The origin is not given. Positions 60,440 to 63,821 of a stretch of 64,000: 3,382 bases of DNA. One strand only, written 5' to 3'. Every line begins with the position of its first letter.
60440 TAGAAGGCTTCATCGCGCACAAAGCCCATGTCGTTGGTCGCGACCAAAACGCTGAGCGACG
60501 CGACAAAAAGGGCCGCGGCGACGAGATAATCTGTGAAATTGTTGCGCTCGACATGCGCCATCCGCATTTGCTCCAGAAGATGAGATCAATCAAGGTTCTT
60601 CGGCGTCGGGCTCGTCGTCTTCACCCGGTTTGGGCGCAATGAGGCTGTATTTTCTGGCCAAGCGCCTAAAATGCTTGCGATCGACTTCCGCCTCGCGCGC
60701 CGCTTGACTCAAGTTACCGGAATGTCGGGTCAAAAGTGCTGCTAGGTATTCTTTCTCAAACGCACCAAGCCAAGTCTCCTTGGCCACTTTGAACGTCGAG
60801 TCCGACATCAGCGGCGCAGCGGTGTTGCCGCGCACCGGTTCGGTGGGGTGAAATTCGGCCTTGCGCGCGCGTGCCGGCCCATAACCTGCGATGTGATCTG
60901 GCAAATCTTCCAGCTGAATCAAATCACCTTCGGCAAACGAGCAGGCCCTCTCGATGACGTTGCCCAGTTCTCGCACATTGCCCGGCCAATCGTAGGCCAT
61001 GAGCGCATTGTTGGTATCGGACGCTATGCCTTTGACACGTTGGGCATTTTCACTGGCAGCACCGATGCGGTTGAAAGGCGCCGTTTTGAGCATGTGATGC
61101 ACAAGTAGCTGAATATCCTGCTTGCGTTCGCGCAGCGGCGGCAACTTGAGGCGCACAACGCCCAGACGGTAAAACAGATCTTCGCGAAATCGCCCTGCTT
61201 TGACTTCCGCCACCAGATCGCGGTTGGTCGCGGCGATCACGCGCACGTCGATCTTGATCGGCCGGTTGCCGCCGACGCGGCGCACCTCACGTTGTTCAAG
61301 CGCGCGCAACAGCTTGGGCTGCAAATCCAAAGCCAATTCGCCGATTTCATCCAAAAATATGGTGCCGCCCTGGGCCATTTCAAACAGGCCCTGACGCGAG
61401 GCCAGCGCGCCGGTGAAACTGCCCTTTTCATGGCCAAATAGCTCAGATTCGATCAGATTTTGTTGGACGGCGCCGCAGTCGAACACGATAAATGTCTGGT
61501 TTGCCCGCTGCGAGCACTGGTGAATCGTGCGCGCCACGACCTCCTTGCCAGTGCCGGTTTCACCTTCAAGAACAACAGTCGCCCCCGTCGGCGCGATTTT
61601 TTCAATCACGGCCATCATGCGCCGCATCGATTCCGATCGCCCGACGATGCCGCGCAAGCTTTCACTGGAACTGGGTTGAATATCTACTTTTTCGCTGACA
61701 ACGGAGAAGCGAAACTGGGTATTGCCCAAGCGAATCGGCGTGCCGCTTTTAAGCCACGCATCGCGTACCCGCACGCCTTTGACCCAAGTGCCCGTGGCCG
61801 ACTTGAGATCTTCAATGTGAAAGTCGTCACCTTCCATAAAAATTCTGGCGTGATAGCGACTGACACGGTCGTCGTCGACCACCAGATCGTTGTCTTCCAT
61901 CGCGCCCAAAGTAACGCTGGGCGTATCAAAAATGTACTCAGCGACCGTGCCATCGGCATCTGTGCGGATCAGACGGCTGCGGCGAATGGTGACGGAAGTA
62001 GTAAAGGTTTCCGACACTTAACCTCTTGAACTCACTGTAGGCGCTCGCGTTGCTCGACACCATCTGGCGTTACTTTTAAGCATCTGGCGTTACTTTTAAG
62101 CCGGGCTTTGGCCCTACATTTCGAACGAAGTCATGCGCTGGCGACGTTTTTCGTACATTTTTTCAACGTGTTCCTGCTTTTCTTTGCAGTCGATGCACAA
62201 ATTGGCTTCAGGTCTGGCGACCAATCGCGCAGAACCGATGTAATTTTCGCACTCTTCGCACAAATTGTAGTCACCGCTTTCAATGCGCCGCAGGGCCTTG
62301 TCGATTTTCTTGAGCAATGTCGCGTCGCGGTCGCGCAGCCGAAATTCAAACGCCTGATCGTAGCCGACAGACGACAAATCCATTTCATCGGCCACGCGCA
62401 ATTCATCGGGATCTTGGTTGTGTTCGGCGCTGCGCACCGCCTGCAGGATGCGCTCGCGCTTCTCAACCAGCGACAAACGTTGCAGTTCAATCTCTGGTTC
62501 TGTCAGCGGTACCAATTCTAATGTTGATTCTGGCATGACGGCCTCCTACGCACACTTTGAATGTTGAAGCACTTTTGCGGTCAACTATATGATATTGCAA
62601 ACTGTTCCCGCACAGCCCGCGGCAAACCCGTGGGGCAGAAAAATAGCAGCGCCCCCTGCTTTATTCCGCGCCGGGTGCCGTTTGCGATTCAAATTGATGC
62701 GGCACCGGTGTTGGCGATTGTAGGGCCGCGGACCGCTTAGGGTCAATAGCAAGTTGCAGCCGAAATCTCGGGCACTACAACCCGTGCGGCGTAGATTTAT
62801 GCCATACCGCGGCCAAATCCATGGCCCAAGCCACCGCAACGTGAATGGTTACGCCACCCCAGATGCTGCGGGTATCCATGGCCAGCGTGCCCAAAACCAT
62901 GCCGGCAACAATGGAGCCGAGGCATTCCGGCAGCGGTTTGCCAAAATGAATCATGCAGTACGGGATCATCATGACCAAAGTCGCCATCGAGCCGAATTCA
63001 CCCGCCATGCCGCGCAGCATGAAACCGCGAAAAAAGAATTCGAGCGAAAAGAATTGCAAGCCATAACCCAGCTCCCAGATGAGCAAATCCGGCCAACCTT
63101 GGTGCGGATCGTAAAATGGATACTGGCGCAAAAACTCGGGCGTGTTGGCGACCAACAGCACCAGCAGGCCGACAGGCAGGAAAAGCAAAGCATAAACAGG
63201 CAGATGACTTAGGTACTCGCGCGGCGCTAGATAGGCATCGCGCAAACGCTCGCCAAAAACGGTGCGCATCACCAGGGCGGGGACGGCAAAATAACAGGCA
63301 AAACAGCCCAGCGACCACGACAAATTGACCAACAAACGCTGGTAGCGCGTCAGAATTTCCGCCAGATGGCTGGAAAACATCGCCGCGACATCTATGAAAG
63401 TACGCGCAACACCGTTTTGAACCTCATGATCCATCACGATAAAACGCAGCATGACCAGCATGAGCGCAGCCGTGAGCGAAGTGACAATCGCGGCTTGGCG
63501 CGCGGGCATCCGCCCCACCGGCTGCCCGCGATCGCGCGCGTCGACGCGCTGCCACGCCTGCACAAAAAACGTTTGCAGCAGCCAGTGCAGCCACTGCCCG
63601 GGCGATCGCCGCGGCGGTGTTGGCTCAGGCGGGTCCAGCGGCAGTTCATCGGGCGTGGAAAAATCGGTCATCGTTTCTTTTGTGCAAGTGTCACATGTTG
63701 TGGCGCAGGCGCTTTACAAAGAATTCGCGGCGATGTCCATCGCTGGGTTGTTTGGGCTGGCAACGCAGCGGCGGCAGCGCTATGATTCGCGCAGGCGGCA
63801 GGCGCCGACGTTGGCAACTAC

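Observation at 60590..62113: FHA-domain sigma54 activator with a perfect 20-bp tandem repeat directly upstream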

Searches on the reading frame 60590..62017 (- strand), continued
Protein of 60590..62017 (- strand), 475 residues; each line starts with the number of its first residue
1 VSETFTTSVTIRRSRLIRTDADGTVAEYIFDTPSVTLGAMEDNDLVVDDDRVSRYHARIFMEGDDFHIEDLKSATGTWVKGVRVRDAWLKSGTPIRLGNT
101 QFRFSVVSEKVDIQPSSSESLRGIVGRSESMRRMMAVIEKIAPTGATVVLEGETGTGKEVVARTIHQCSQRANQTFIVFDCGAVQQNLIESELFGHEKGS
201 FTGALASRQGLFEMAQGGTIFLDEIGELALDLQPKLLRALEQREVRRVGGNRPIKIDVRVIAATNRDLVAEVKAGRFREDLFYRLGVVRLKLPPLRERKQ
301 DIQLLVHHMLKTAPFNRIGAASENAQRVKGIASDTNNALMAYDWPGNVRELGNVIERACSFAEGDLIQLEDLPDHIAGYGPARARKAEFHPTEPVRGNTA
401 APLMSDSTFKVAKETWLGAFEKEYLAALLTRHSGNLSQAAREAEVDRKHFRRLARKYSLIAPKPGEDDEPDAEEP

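Call 32: find_encoding_contigs(protein=P0013, flank=3000, max_places=2)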
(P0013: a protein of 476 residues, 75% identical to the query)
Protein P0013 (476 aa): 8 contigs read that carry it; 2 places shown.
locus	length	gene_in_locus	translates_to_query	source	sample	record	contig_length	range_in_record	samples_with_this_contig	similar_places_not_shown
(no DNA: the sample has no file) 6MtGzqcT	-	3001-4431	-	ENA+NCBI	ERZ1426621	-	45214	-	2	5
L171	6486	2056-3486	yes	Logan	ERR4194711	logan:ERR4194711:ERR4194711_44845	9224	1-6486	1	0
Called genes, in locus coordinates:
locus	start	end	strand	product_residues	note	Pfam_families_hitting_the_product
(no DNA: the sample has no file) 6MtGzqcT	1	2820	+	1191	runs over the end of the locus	PF11617:Cu-binding_MopE (faint)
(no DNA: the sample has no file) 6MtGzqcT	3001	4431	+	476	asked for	PF00498:FHA, PF16697:Yop-YscD_cpl, PF00158:Sigma54_activat, PF14532:Sigma54_activ_2, PF07724:AAA_2 (weak), PF07728:AAA_5, PF25601:AAA_lid_14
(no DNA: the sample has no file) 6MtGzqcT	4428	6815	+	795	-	-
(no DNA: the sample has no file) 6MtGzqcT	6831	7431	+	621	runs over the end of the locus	-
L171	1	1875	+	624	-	?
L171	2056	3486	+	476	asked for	PF00498:FHA, PF16697:Yop-YscD_cpl, PF00158:Sigma54_activat, PF14532:Sigma54_activ_2, PF07724:AAA_2 (weak), PF07728:AAA_5, PF25601:AAA_lid_14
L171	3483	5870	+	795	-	-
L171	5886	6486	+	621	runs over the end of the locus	-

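Call 33: find_encoding_contigs(protein=P0010, flank=3000, max_places=2)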
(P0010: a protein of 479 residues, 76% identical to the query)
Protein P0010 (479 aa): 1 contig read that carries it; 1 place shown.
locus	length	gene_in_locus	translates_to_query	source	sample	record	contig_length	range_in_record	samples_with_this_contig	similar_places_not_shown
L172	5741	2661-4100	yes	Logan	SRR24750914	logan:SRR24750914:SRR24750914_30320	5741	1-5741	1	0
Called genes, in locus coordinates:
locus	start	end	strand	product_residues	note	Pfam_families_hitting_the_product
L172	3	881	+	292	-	PF07638:Sigma70_ECF, PF04542:Sigma70_r2, PF08281:Sigma70_r4_2, PF04545:Sigma70_r4, PF13490:zf-HC2 (weak)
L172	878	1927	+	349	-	PF00069:Pkinase, PF07714:PK_Tyr_Ser-Thr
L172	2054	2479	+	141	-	PF21157:DksA_N, PF01258:zf-dskA_traR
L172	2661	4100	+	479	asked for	PF00498:FHA, PF16697:Yop-YscD_cpl, PF00158:Sigma54_activat, PF14532:Sigma54_activ_2, PF07728:AAA_5, PF25601:AAA_lid_14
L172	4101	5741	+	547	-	?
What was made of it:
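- On FHA-domain EBP subclass: A Pkinase gene lies two genes upstream in orthologous locus L172 (call 33).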

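Call 46: search_protein_families(library=ncbifam, proteins=[window:60590-62017:-], max_evalue=0.001)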
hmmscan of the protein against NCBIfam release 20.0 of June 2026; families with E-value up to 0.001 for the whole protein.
window:60590-62017:- (475 aa): 33 families (the best 25 are shown)
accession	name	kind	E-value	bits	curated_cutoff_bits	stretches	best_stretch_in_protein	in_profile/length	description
TIGR01817.1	nifA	equivalog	2.4e-98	330.2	528.85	1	108-372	182-438/534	nif-specific transcriptional activator NifA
NF038308.1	RNA_repair_RtcR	equivalog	4.6e-98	329.4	650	1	119-445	177-499/530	RNA repair transcriptional activator RtcR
NF003451.0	PRK05022.1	equivalog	1.9e-97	327.1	476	1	117-458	185-509/512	nitric oxide reductase transcriptional regulator NorR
NF008469.0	PRK11361.1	equivalog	2.8e-93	313.1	714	1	116-378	137-392/461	acetoacetate metabolism transcriptional regulator AtoC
NF041552.1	TF_PrdR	equivalog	3.2e-93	313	795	1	112-378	257-516/577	sigma-54 dependent transcriptional regulator PrdR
TIGR02915.1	PEP_resp_reg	equivalog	2.4e-92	310.1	502.6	1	116-372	132-382/445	PEP-CTERM-box response regulator transcription factor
TIGR01818.1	ntrC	equivalog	9.9e-92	308.1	558.6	1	115-452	127-458/463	nitrogen regulation protein NR(I)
NF050807.1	TransRegFlbDCaul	equivalog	2.4e-89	300.3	750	1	119-441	115-422/454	sigma-54-dependent transcriptional regulator FlbD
TIGR02329.1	propionate_PrpR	equivalog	9.4e-86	288.5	499.2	1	119-362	209-450/526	propionate catabolism operon regulatory protein PrpR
NF007689.0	PRK10365.1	equivalog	1.4e-85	287.7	760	1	114-391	131-401/441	sigma-54-dependent response regulator transcription factor ZraR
NF011953.0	PRK15424.1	equivalog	2.3e-84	283.9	703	1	117-453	214-530/538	propionate catabolism operon regulatory protein PrpR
NF041946.1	LuxO_transreg_Vib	equivalog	1.5e-82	277.9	800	1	114-449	125-452/463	quorum-sensing sigma-54 dependent transcriptional regulator LuxO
NF011695.0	PRK15115.1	equivalog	1e-81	275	763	1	117-365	129-371/445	two-component system response regulator GlrR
NF011958.0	PRK15429.1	equivalog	4.6e-79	266.8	830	1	121-376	378-625/692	formate hydrogenlyase transcriptional activator FlhA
TIGR02974.1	phageshock_pspF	equivalog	7.4e-79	265.4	443.55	1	124-457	1-336/336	phage shock protein operon transcriptional activator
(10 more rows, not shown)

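Call 52: list_cluster_members(proteins=[window:60590-62017:-, window:62114-62536:-])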
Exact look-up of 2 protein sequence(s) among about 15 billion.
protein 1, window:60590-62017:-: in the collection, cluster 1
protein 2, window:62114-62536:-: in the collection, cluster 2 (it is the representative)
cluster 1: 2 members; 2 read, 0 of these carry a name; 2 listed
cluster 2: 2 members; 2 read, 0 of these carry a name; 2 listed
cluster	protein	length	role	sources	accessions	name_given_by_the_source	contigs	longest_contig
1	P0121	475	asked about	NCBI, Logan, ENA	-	-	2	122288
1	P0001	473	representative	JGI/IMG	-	-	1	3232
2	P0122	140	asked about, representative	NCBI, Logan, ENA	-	-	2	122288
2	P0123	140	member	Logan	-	-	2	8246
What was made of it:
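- The 90%-identity protein clusters of the EBP and of DksA contain only the window's strain and the 83%-identity relatives (call 52).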

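Call 53: find_encoding_contigs(protein=P0123, flank=3000, max_places=6)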
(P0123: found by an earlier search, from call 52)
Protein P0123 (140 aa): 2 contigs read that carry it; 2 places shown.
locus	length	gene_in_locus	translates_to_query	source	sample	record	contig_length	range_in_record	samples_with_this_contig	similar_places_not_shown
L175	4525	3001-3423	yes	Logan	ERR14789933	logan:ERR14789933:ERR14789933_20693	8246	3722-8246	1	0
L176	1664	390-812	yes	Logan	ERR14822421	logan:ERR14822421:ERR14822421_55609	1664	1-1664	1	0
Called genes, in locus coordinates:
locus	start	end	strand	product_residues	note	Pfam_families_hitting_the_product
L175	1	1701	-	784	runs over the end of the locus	PF00580:UvrD-helicase, PF13245:AAA_19, PF13604:AAA_30 (faint), PF13361:UvrD_C, PF13538:UvrD_C_2 (weak), PF21196:PcrA_UvrD_tudor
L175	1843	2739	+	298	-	PF02517:Rce1-like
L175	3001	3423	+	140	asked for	PF21157:DksA_N, PF01258:zf-dskA_traR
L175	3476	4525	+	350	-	?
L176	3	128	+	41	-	?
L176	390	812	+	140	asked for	PF21157:DksA_N, PF01258:zf-dskA_traR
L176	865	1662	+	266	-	?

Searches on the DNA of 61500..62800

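Call 29: search_rna_families(source=window, start=61500, end=62800, threshold=evalue, max_evalue=1)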
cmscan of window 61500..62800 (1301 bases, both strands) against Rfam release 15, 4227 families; matches with E-value up to 1: 0.
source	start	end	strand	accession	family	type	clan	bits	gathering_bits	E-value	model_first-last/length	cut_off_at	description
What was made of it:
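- There is no Rfam match at E<=1 (call 29).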

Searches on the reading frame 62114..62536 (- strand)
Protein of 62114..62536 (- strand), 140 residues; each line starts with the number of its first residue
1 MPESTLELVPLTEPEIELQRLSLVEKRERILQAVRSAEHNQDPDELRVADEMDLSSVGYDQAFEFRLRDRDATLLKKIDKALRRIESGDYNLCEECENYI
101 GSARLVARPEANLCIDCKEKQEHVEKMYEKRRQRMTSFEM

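Call 5: search_protein_families(library=pfam, proteins=[window:62114-62536:-])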
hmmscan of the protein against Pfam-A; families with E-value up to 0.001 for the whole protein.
window:62114-62536:- (140 aa): 2 families
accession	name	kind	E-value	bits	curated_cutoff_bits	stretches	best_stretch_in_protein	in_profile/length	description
PF01258.23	zf-dskA_traR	-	2.4e-11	43.9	24.9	1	88-123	1-36/36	Prokaryotic dksA/traR C4-type zinc finger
PF21157.2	DksA_N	-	9.6e-10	39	27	1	20-85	6-71/71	DnaK suppressor protein DksA, N-terminal domain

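Call 46: search_protein_families(library=ncbifam, proteins=[window:62114-62536:-], max_evalue=0.001)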
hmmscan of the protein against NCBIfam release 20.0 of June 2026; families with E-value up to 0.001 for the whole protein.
window:62114-62536:- (140 aa): 7 families
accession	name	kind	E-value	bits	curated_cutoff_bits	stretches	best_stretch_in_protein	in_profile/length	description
TIGR02420.1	dksA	equivalog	8.7e-27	93.7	115.5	1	16-120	6-110/110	RNA polymerase-binding protein DksA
NF033459.1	DksA_like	equivalog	3.8e-22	78.7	105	1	16-123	3-111/113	RNA polymerase-binding protein DksA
NF008045.0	PRK10778.1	equivalog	5e-18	65.8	289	1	35-126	57-147/151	RNA polymerase-binding protein DksA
TIGR02890.1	bacill_yteA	subfamily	3e-13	50.2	134.4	1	31-125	18-120/159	regulatory protein, yteA family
TIGR02419.1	C4_traR_proteo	subfamily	1.5e-09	38.3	59.7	1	60-122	4-64/64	phage/conjugal plasmid C-4 type zinc finger protein, TraR family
NF008243.0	PRK11019.1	equivalog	1.2e-07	32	96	1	71-131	16-77/88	DksA/TraR family C4-type zinc finger protein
NF010268.0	PRK13715.1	equivalog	0.0003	20.7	108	1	91-128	35-72/73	conjugal transfer protein TraR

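Call 51: find_encoding_contigs(protein=window:62114-62536:-, flank=2500, max_places=10)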
Protein window:62114-62536:- (140 aa): 4 contigs read that carry it; 2 places shown.
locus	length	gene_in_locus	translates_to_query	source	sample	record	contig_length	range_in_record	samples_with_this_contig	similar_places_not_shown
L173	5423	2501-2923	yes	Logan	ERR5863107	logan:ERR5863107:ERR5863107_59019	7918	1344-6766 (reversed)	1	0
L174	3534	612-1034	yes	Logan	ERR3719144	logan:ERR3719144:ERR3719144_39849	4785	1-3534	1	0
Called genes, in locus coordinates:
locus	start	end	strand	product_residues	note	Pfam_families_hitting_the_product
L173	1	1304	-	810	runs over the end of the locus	PF00580:UvrD-helicase, PF13245:AAA_19, PF13604:AAA_30 (faint), PF13361:UvrD_C, PF13538:UvrD_C_2 (weak), PF21196:PcrA_UvrD_tudor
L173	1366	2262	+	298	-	PF02517:Rce1-like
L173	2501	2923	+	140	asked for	PF21157:DksA_N, PF01258:zf-dskA_traR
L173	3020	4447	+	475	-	PF16697:Yop-YscD_cpl, PF00498:FHA, PF00158:Sigma54_activat, PF14532:Sigma54_activ_2, PF07724:AAA_2 (weak), PF07728:AAA_5, PF25601:AAA_lid_14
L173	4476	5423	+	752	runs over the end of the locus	-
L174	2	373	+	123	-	?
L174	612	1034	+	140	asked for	PF21157:DksA_N, PF01258:zf-dskA_traR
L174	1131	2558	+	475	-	PF16697:Yop-YscD_cpl, PF00498:FHA, PF00158:Sigma54_activat, PF14532:Sigma54_activ_2, PF07724:AAA_2 (weak), PF07728:AAA_5, PF25601:AAA_lid_14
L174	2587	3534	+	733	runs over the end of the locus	?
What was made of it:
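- Tried and rejected: None exists in the collection (calls 51, 52).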

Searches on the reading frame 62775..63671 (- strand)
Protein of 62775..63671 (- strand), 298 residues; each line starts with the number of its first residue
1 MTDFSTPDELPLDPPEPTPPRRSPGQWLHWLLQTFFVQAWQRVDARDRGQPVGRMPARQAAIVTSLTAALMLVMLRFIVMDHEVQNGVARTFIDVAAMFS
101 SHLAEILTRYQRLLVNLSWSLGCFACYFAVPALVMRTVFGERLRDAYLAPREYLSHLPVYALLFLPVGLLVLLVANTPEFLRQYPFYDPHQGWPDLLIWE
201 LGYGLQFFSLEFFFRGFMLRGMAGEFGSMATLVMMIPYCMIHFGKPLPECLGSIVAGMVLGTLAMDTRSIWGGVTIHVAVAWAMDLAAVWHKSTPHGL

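Call 5: search_protein_families(library=pfam, proteins=[window:62775-63671:-])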
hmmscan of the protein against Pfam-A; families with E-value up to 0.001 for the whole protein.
window:62775-63671:- (298 aa): 1 family
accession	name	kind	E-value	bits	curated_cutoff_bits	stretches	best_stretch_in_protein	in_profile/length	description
PF02517.21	Rce1-like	-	7.8e-09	36.1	22.4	1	208-281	17-91/93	Type II CAAX prenyl endopeptidase Rce1-like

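Call 46: search_protein_families(library=ncbifam, proteins=[window:62775-63671:-], max_evalue=0.001)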
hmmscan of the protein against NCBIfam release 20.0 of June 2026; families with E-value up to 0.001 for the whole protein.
window:62775-63671:- (298 aa): 2 families
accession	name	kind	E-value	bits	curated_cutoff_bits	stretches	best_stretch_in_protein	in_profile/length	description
NF040590.1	CPBP_Pyro_MrtA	exception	2.2e-20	73.7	200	1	117-280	24-184/194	CPBP family archaeomyxosortase MrtA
NF041647.1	ABC_perm_CPBP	equivalog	6e-06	25.3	435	1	211-279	558-625/636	ABC transporter permease subunit/CPBP intramembrane protease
